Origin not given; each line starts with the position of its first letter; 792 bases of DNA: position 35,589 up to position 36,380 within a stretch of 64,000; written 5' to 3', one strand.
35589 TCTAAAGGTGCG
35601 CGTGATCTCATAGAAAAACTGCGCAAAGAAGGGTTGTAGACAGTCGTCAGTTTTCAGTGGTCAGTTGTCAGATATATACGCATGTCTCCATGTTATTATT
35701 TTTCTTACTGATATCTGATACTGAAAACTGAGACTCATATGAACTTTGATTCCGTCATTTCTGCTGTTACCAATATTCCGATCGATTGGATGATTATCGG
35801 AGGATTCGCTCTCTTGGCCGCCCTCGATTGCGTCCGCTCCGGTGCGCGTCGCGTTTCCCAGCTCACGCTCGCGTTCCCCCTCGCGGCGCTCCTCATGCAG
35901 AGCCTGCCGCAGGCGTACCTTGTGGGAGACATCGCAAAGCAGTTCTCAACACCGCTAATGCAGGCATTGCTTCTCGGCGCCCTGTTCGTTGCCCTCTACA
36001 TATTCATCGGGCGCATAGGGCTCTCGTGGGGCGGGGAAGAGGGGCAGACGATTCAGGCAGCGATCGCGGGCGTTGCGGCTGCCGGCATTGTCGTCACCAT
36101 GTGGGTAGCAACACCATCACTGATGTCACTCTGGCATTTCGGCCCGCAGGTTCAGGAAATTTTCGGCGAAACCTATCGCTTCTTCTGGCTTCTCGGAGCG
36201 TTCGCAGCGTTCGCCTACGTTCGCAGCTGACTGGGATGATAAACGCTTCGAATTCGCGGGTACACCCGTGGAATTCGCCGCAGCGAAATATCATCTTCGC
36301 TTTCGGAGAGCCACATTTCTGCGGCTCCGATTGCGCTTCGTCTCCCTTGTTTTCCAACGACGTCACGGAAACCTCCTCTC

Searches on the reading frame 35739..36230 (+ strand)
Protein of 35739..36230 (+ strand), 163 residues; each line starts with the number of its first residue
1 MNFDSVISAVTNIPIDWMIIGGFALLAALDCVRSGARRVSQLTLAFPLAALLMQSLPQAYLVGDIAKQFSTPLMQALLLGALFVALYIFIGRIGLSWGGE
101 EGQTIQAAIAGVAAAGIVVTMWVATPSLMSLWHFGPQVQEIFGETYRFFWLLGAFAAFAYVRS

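Call 16: search_protein_families(library=pfam, proteins=[window:35739-36230:+], max_evalue=0.1)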
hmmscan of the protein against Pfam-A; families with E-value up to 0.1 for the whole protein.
window:35739-36230:+ (163 aa): 0 families

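Call 72: search_protein_families(library=padloc, proteins=[window:35739-36230:+], max_evalue=0.01)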
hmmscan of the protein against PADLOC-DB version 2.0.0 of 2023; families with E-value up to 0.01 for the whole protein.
window:35739-36230:+ (163 aa): 0 families
